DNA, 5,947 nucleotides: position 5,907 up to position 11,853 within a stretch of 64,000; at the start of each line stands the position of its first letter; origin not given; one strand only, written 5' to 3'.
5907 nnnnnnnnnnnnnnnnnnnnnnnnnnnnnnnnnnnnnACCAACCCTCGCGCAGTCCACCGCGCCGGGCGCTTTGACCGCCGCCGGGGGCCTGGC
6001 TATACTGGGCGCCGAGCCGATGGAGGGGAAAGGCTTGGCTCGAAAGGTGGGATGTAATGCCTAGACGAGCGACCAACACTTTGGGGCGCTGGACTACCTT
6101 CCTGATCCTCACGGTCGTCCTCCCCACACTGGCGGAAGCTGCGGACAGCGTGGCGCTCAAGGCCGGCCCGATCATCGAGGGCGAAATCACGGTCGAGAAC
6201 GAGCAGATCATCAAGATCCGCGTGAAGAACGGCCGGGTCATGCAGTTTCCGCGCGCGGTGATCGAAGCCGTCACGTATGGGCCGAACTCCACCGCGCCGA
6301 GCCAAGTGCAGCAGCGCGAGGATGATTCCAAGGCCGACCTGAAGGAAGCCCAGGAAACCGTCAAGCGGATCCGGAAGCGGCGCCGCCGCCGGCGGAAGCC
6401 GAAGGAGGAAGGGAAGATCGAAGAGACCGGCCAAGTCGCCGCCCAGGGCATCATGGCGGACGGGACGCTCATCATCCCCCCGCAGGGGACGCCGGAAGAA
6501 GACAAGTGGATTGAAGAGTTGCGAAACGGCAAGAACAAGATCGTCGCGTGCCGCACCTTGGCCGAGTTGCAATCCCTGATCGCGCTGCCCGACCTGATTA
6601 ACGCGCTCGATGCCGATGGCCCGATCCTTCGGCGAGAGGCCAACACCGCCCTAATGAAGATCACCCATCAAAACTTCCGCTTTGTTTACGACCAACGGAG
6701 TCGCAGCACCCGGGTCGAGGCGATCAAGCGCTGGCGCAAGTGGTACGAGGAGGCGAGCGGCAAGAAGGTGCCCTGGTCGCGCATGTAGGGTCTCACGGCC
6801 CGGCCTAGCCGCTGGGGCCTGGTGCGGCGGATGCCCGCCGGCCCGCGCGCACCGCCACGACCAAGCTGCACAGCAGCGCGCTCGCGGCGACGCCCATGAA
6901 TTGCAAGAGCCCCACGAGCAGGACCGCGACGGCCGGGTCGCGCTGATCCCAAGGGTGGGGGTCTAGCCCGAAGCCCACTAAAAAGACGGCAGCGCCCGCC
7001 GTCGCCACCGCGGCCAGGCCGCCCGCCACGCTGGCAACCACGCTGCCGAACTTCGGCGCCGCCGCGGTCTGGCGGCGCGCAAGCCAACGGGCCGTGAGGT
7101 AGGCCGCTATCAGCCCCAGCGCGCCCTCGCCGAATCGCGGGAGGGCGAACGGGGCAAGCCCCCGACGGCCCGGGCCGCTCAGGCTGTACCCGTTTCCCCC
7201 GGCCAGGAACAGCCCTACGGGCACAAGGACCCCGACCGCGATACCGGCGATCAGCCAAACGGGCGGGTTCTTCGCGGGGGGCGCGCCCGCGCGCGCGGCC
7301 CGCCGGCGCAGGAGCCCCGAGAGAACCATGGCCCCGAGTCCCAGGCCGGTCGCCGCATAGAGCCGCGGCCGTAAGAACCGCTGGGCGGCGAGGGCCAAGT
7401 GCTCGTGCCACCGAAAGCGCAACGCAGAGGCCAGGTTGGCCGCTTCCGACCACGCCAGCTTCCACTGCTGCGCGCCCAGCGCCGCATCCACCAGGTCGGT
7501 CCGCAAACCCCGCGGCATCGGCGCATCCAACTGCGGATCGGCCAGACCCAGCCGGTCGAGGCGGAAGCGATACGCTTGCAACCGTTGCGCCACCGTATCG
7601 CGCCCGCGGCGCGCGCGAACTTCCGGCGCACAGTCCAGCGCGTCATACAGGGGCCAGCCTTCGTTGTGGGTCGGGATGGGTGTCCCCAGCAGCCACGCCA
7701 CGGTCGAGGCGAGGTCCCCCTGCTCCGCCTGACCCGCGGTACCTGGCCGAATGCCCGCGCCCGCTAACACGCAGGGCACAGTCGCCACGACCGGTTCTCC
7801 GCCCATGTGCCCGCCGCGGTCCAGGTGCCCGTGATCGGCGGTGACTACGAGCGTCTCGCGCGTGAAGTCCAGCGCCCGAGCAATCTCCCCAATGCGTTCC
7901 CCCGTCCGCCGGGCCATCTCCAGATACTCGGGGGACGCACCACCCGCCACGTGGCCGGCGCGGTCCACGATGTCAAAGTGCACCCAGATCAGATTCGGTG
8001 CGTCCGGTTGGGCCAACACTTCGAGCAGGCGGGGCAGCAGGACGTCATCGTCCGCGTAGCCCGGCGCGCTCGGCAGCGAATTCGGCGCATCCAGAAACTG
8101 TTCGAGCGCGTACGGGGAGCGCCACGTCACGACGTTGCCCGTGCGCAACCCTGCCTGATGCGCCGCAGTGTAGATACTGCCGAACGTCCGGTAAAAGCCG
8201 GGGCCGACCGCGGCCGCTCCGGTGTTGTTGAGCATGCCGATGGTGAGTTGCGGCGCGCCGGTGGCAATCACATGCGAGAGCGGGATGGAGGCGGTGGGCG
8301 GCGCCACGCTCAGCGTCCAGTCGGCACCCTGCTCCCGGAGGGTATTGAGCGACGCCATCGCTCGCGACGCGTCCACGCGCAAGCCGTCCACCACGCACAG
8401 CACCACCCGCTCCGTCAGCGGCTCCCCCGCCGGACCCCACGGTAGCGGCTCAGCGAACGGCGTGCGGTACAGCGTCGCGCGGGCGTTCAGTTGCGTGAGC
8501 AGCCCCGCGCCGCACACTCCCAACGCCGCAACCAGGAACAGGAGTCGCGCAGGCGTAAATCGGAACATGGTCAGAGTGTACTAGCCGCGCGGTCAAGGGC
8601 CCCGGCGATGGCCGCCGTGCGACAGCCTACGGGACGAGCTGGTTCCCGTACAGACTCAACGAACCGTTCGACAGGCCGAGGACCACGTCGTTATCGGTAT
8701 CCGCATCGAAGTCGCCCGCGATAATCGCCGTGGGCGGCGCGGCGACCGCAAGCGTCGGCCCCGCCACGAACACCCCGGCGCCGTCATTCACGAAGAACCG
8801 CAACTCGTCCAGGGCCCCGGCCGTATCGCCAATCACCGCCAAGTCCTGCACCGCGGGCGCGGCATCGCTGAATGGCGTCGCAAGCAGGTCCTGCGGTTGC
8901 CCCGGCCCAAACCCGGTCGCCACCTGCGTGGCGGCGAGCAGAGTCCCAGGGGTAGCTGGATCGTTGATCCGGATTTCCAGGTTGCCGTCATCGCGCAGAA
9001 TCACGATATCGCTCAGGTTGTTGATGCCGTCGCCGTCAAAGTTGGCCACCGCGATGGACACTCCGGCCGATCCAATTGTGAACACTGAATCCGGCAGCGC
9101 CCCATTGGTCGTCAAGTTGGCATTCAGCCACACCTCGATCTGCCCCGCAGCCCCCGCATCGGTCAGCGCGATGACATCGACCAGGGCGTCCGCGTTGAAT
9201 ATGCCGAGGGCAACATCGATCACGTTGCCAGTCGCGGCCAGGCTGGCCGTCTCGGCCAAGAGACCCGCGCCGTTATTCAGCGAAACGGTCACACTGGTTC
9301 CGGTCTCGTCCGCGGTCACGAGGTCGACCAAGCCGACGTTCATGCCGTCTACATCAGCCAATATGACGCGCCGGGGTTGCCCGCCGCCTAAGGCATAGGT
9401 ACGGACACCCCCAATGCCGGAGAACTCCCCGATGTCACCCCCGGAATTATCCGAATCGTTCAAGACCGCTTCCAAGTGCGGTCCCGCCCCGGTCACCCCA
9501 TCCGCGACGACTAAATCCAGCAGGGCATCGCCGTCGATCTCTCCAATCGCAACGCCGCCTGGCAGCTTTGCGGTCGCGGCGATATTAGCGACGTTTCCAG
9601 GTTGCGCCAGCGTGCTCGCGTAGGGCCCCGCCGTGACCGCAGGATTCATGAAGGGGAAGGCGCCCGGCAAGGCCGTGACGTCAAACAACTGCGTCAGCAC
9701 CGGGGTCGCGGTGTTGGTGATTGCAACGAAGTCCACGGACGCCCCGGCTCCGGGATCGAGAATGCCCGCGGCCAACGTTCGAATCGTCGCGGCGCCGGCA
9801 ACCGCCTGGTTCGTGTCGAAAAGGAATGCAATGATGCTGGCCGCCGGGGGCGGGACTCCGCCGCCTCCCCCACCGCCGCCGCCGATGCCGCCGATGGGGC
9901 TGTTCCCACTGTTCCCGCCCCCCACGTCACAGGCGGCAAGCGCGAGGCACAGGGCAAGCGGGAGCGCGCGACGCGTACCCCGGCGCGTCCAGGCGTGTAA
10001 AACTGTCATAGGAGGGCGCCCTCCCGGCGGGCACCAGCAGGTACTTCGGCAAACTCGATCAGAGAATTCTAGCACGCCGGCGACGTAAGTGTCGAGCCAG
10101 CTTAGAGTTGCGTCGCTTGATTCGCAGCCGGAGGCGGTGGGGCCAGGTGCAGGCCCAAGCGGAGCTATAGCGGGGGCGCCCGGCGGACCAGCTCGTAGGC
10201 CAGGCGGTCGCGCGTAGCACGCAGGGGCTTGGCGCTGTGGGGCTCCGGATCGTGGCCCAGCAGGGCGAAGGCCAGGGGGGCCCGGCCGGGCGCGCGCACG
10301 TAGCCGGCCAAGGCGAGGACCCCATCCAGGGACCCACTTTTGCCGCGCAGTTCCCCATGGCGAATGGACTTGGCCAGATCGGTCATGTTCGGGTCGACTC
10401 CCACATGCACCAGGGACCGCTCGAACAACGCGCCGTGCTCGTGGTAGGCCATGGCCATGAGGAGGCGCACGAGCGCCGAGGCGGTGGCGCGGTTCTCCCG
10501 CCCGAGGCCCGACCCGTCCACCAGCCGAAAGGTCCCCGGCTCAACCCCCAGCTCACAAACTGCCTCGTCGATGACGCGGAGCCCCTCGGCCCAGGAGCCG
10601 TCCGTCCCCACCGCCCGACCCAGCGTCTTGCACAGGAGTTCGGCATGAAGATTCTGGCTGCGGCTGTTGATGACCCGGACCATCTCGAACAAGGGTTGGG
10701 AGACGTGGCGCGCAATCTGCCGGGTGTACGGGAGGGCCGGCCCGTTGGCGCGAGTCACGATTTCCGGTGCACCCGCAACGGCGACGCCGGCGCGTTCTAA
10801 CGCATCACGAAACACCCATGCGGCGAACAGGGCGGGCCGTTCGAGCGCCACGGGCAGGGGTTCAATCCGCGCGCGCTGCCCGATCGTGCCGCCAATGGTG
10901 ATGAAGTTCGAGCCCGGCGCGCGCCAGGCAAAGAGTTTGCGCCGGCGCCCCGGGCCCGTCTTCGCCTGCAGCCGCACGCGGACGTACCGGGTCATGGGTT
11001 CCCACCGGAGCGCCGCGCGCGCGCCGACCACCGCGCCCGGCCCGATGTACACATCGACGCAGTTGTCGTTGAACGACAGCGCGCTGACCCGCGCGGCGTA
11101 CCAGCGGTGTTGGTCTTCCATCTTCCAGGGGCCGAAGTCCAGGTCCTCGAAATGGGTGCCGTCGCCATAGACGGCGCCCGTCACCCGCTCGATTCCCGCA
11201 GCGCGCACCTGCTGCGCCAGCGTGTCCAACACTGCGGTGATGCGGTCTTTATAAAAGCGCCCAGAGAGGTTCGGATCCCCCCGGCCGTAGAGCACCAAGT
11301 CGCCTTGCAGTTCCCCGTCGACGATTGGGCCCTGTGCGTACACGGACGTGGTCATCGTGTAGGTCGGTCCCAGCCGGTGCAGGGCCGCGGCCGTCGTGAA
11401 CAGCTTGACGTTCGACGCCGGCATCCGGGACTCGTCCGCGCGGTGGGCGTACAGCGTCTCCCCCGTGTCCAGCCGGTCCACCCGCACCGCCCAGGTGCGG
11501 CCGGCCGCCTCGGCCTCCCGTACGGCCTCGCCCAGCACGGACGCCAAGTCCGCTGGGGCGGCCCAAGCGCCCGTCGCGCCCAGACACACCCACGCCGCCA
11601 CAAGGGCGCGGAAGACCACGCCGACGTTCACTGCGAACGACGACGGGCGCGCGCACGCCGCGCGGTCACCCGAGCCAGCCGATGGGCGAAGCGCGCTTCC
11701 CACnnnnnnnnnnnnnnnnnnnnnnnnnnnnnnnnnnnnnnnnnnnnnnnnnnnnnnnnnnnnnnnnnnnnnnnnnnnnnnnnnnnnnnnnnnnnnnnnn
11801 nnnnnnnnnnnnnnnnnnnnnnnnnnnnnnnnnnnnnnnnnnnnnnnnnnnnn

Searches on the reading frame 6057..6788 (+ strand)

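Call 43: search_protein_families(library=pfam, proteins=[window:6057-6788:+], max_evalue=0.001)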
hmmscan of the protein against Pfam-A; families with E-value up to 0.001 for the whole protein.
window:6057-6788:+ (243 aa): 1 family
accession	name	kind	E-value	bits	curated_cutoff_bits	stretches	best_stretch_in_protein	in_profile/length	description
PF13646.12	HEAT_2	-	0.00093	19.9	27.7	0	150-203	3-59/88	HEAT repeats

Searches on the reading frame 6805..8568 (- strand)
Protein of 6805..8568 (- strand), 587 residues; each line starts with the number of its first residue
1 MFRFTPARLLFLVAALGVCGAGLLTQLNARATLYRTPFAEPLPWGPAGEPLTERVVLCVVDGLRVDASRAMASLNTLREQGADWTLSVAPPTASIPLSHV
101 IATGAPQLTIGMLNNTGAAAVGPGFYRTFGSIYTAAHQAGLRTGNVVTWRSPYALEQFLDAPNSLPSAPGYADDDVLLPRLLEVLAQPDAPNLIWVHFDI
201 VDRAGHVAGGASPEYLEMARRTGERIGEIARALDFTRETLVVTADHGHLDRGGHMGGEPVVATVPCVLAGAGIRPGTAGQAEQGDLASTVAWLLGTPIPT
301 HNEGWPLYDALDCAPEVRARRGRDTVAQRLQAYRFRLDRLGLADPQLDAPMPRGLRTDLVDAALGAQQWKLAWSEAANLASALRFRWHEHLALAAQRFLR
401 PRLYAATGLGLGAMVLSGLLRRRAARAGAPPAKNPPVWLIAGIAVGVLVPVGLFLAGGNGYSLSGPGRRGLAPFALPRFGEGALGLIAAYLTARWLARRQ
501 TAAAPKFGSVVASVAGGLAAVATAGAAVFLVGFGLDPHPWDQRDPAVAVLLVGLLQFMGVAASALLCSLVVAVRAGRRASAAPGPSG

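Call 43: search_protein_families(library=pfam, proteins=[window:6805-8568:-], max_evalue=0.001)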
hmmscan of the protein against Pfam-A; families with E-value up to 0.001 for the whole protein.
window:6805-8568:- (587 aa): 3 families
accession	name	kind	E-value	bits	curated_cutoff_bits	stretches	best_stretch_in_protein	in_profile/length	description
PF01663.27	Phosphodiest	-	5.6e-11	43.1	23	1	55-248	1-221/342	Type I phosphodiesterase / nucleotide pyrophosphatase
PF01676.23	Metalloenzyme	-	4.1e-06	26.9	24.3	1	192-288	148-239/252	Metalloenzyme superfamily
PF00884.28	Sulfatase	-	0.00085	19.2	25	0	93-199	48-172/301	Sulfatase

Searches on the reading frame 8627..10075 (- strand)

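Call 43: search_protein_families(library=pfam, proteins=[window:8627-10075:-], max_evalue=0.001)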
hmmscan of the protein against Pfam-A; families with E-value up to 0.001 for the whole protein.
window:8627-10075:- (482 aa): 1 family
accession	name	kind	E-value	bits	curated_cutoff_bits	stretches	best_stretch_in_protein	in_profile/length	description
PF13517.12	FG-GAP_3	-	5.1e-13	49.8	26.9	1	293-351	2-56/61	FG-GAP-like repeat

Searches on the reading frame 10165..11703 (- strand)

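Call 70: search_protein_families(library=pfam, proteins=[window:10165-11703:-], max_evalue=0.00001)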
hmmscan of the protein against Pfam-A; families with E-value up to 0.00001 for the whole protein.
window:10165-11703:- (512 aa): 1 family
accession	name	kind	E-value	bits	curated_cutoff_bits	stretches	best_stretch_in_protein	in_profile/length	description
PF02113.21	Peptidase_S13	-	1e-79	268.8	22.8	1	59-497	7-436/444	D-Ala-D-Ala carboxypeptidase 3 (S13) family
